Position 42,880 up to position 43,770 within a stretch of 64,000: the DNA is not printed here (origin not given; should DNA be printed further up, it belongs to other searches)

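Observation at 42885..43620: HEPN-like moron lying antisense in the Q-to-holin leader, with stop codons of convergent genes sharing TTAA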

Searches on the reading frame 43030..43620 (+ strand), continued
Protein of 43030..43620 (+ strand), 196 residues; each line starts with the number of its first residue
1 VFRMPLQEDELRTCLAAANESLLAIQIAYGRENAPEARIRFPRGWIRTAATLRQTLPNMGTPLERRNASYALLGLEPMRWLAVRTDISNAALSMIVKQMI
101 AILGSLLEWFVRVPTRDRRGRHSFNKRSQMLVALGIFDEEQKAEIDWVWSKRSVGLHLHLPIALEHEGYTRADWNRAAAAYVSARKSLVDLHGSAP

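Call 64: find_related_loci(query=A1, collection=metagenome_contigs, flank=6000)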
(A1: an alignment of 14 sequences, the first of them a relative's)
Query A1 (193 aa) in metagenome_contigs; peptide patterns used: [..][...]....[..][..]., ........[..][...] (x = any residue, [..] = any of these).
140 stretches matched a pattern; 15 encode a relative of the query (tblastn E <= 1e-3); 15 distinct loci.
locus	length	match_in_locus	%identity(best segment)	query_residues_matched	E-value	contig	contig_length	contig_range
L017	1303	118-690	54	1-192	9e-67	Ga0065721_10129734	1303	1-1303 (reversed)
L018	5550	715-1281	49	1-190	9e-58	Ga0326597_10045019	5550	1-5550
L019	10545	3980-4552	47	1-192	5e-57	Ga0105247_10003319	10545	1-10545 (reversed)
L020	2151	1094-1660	45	1-190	1e-57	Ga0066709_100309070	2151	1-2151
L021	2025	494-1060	45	1-190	1e-57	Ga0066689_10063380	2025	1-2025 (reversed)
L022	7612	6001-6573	48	1-192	1e-55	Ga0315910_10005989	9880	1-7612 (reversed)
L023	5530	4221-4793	47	1-192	5e-55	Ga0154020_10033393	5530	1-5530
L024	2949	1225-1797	47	1-192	4e-55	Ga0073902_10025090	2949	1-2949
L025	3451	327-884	47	1-187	1e-51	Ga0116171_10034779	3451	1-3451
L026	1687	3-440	46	40-186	1e-40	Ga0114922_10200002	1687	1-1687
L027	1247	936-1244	52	1-103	7e-31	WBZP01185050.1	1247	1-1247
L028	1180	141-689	35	4-191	4e-30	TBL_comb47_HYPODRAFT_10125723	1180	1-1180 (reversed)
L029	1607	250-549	46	1-100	3e-26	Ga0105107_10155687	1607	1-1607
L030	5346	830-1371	57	1-186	6e-29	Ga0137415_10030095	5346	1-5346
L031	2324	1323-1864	42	1-186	1e-27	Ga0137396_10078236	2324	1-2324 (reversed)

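Call 82: search_protein_families(library=pfam, proteins=[P0114, P0122, P0126, P0131, P0143, P0148], max_evalue=1)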
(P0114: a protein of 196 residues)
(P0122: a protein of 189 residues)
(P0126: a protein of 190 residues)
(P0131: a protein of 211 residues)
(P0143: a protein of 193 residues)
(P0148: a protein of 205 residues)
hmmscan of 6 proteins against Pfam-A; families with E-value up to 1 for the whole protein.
P0114 (196 aa): 2 families
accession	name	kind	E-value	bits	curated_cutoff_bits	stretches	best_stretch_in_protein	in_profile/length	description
PF13643.11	DUF4145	-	0.008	16.7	23.1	1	108-150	25-66/88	Domain of unknown function (DUF4145)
PF10117.15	McrBC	-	0.1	12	23.9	1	115-189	126-199/318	McrBC 5-methylcytosine restriction system component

P0122 (189 aa): 1 family
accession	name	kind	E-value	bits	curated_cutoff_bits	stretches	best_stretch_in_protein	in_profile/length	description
PF13643.11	DUF4145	-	0.0016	18.9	23.1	1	114-177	29-86/88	Domain of unknown function (DUF4145)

P0126 (190 aa): 3 families
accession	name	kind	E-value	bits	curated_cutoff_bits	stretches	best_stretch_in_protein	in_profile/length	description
PF13643.11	DUF4145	-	0.003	18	23.1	1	117-153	27-63/88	Domain of unknown function (DUF4145)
PF00538.25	Linker_histone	-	0.077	13.7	22.4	0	8-34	13-39/74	linker histone H1 and H5 family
PF20732.2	NamZ_C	-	0.13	13.5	25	1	121-161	112-152/152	Exo-beta-N-acetylmuramidase NamZ, C-terminal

P0131 (211 aa): 9 families
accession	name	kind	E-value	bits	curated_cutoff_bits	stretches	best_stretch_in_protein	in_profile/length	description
PF01934.22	HepT-like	-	0.0023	18.1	23.5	1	120-171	40-90/120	Ribonuclease HepT-like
PF16326.10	ABC_tran_CTD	-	0.042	14.5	32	1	12-39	11-38/69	ABC transporter C-terminal domain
PF14814.11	UB2H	-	0.047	14.2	27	1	26-65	38-77/85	Bifunctional transglycosylase second domain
PF04691.17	ApoC-I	-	0.048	14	28.3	1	20-49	3-30/61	Apolipoprotein C-I (ApoC-1)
PF25190.1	Tad5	-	0.11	13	27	1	18-82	58-121/123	Type I Thoeris inhibitor Tad5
PF02403.27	Seryl_tRNA_N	-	0.3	11.8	28.2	0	12-34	70-92/108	Seryl-tRNA synthetase N-terminal domain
PF19962.4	EAD9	-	0.3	11.3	25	0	13-34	40-61/62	Effector-associated domain 9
PF07544.18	Med9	-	0.55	10.8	26.9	0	44-74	30-60/80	RNA polymerase II transcription mediator complex subunit 9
PF15456.11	Uds1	-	0.78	10.4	28.8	0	12-33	24-45/123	Up-regulated During Septation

P0143 (193 aa): 1 family
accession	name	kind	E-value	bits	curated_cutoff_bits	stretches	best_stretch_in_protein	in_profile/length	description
PF03629.24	SASA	-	0.17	11.9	24.8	1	117-165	171-219/226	Carbohydrate esterase, sialic acid-specific acetylesterase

P0148 (205 aa): 2 families
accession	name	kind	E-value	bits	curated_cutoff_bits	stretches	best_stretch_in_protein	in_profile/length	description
PF13643.11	DUF4145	-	2.3e-05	24.8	23.1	1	110-171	12-70/88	Domain of unknown function (DUF4145)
PF15209.11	IL31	-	0.12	12.6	27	0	138-179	67-108/132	Interleukin 31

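Call 85: search_protein_families(library=pfam, proteins=[L019:2910-3680:-, L019:4682-6553:-, L019:2-2644:-, L022:836-4051:+, L022:4207-5190:-, L022:6588-7445:+, L023:1897-3342:-, L023:4885-5451:+, L018:3300-4403:+, L025:2328-3359:-], max_evalue=0.001)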
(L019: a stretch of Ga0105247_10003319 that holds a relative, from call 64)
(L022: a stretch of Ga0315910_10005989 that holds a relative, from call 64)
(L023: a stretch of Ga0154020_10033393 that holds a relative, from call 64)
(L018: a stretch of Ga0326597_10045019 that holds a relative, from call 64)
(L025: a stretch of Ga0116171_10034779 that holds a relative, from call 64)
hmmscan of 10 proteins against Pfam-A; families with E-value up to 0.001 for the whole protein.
L019:2910-3680:- (256 aa): 0 families

L019:4682-6553:- (623 aa): 3 families
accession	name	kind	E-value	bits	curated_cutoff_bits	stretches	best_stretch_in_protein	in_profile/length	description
PF13481.12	AAA_25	-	1.9e-39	135.8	27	1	327-503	15-193/195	AAA domain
PF13384.12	HTH_23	-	1.5e-05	25.1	24.6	1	587-622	3-40/50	Homeodomain-like domain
PF13936.12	HTH_38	-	2.3e-05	24.5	27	1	589-619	10-40/44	Helix-turn-helix domain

L019:2-2644:- (881 aa): 2 families
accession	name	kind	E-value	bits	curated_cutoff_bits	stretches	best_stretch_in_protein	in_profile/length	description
PF09718.15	Tape_meas_lam_C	-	9e-22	77.4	23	1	717-791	2-76/76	Lambda phage tail tape-measure protein (Tape_meas_lam_C)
PF06791.18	TMP_2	-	9.2e-22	78.2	30.2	1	232-381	59-207/208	Prophage tail length tape measure protein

L022:836-4051:+ (1071 aa): 2 families
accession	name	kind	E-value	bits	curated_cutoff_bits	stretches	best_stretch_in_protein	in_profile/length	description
PF00873.25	ACR_tran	-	4.7e-274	912.2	28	1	44-1058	4-1019/1021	AcrB/AcrD/AcrF family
PF03176.21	MMPL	-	5e-05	22.8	20.5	0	303-421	74-192/333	MMPL family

L022:4207-5190:- (327 aa): 0 families

L022:6588-7445:+ (285 aa): 1 family
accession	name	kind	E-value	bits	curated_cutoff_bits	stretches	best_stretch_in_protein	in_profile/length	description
PF25164.1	CoiA_N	-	3.1e-07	30.2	26.3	1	32-61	19-48/50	Competence protein CoiA, N-terminal domain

L023:1897-3342:- (481 aa): 1 family
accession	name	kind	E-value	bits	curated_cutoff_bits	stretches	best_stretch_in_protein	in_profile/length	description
PF00665.32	rve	-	1.4e-07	32.1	32.6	1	181-280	6-102/102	Integrase core domain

L023:4885-5451:+ (188 aa): 0 families

L018:3300-4403:+ (367 aa): 3 families
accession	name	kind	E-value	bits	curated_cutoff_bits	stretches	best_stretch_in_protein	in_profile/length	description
PF03435.24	Sacchrp_dh_NADP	-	1.4e-08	35.6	25.1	1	3-111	1-115/129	Saccharopine dehydrogenase NADP binding domain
PF01370.27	Epimerase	-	6e-06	26.3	20.9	1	3-79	1-75/240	NAD dependent epimerase/dehydratase family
PF04321.23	RmlD_sub_bind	-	0.00027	20.6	27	1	1-74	1-58/287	RmlD substrate binding domain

L025:2328-3359:- (343 aa): 2 families
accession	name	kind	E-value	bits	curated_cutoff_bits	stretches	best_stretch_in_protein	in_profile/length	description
PF00149.33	Metallophos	-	3.3e-06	28.1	21.5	1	32-264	8-190/191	Calcineurin-like phosphoesterase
PF12850.12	Metallophos_2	-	9.6e-05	22.9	27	0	246-290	100-138/154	Calcineurin-like phosphoesterase superfamily domain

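Call 89: find_homologous_proteins(query=A2, max_evalue=0.00001)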
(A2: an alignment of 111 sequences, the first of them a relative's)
Query A2 (111 sequences) (193 aa, profile of the alignment): 19 proteins with E <= 0.00001 among 5308 candidates.
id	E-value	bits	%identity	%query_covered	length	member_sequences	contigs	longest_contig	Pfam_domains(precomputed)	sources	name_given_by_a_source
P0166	1.5e-67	245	31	79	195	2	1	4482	-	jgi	jgi:hypothetical protein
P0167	1.6e-67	244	35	96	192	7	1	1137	-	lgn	-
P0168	5.4e-67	243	29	93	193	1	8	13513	-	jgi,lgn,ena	-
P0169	1.5e-65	238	32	81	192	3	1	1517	-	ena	-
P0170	4.3e-65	237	31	78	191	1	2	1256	-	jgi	jgi:hypothetical protein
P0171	8.5e-64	232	32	81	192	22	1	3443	-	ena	-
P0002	3.9e-61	224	52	100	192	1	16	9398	-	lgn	-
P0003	1.7e-60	221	52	100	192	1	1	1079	-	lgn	-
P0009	2.2e-59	218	50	96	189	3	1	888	-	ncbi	-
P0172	1.1e-55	206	24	78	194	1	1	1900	-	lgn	-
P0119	5.1e-55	204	23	74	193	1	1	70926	-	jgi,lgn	jgi:hypothetical protein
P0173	1.2e-53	199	25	83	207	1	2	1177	-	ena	-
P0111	1.9e-51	192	23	88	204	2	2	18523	-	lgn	-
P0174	1.6e-50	189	22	93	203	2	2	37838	-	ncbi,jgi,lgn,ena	jgi:hypothetical protein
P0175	4.0e-49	184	22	88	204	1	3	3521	-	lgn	-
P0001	1.6e-47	179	100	100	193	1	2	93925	-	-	-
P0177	2.0e-47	179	26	71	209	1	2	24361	-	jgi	jgi:hypothetical protein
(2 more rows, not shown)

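Call 90: find_encoding_contigs(protein=P0119, flank=8000, max_places=2)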
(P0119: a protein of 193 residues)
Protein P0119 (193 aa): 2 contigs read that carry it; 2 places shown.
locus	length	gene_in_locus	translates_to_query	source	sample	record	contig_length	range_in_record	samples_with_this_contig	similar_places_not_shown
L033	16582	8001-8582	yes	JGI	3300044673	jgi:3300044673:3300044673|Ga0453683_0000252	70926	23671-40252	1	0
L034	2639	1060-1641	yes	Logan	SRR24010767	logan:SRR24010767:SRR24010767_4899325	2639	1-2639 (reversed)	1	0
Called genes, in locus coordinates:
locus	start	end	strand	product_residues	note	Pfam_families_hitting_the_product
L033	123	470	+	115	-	PF01740:STAS (weak)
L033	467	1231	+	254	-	PF00753:Lactamase_B, PF19583:ODP, PF23023:Anti-Pycsar_Apyc1 (faint)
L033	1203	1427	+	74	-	-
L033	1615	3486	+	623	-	PF03460:NIR_SIR_ferr, PF01077:NIR_SIR, PF03460:NIR_SIR_ferr, PF01077:NIR_SIR (weak), PF00355:Rieske, PF13806:Rieske_2, PF22543:Rieske_4 (weak)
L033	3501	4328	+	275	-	PF01226:Form_Nir_trans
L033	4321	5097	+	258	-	PF00590:TP_methylase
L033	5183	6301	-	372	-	PF02445:NadA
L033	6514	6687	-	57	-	-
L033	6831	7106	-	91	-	PF13744:HTH_37, PF13560:HTH_31, PF12844:HTH_19 (weak), PF13413:HTH_25 (weak), PF01381:HTH_3, PF13443:HTH_26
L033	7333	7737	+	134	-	PF13650:Asp_protease_2 (weak), PF13975:gag-asp_proteas (faint)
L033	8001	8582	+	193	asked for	-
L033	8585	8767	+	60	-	-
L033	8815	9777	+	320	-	PF13379:NMT1_2, PF09084:NMT1, PF12974:Phosphonate-bd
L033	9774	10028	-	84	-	-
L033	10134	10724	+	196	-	PF00005:ABC_tran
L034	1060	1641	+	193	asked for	-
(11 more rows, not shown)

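Call 91: find_encoding_contigs(protein=P0174, flank=8000, max_places=2)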
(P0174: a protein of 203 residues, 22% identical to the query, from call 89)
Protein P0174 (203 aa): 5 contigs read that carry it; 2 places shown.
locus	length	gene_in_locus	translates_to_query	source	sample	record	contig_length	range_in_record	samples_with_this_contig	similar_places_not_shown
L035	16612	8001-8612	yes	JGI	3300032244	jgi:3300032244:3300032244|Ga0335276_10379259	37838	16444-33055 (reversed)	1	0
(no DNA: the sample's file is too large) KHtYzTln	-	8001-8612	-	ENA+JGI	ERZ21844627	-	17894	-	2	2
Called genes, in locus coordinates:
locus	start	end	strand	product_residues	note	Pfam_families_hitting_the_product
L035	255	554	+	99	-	-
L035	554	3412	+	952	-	PF00176:SNF2-rel_dom, PF13872:AAA_34 (faint), PF00270:DEAD, PF04851:ResIII, PF00271:Helicase_C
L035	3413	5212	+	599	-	PF03602:Cons_hypoth95 (faint), PF01555:N6_N4_Mtase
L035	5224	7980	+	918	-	PF04851:ResIII, PF18766:SWI2_SNF2 (weak)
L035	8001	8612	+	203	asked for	-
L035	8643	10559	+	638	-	-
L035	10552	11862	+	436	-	-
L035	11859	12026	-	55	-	-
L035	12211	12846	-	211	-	-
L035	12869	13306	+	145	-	PF20346:DUF6641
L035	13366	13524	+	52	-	-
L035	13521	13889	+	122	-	PF21781:DUF6876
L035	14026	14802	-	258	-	-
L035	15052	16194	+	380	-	PF07995:GSDH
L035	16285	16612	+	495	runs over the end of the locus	PF08811:DUF1800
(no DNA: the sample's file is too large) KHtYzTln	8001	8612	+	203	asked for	-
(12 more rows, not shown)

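Call 92: find_encoding_contigs(protein=P0177, flank=8000, max_places=2)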
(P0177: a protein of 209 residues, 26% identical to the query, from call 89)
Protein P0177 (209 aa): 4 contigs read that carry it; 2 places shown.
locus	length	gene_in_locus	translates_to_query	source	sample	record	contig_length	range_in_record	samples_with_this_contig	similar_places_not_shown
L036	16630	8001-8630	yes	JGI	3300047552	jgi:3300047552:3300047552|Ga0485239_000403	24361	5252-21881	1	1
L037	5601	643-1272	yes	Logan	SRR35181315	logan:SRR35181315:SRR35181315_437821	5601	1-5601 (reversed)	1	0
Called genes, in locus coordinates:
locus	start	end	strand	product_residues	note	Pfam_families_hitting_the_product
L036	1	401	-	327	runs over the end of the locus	PF28530:DUF8426, PF04471:Mrr_cat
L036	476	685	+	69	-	-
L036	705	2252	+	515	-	PF12161:HsdM_N, PF02384:N6_Mtase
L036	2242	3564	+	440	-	PF01420:Methylase_S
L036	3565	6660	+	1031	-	PF04313:HSDR_N, PF04851:ResIII, PF18766:SWI2_SNF2, PF22679:T1R_D3-like, PF11867:T1RH-like_C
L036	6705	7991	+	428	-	PF19658:DUF6161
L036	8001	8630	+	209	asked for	-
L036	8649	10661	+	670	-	-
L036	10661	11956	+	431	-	-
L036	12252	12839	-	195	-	-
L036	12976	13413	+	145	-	PF20346:DUF6641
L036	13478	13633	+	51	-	-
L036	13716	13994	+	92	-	-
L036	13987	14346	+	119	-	PF21781:DUF6876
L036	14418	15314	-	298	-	-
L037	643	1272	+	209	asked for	-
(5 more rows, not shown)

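Call 93: find_encoding_contigs(protein=P0111, flank=8000, max_places=2)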
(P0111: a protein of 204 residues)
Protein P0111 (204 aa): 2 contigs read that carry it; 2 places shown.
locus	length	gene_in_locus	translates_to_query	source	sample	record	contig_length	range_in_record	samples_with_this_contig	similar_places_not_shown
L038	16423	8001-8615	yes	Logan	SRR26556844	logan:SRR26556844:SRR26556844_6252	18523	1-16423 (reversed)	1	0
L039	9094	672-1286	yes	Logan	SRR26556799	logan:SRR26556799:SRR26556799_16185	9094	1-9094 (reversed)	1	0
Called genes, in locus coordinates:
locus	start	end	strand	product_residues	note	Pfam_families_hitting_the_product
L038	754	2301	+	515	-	PF12161:HsdM_N, PF02384:N6_Mtase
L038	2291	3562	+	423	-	PF01420:Methylase_S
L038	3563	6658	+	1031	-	PF04313:HSDR_N, PF04851:ResIII, PF18766:SWI2_SNF2, PF22679:T1R_D3-like, PF11867:T1RH-like_C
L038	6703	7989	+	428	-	PF19658:DUF6161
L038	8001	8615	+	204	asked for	-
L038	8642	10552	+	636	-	-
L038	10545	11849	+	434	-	-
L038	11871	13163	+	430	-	-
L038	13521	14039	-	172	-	-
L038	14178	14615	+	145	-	PF20346:DUF6641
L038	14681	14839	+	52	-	-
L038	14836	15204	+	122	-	PF21781:DUF6876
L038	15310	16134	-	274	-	-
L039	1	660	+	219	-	?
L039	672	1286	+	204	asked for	-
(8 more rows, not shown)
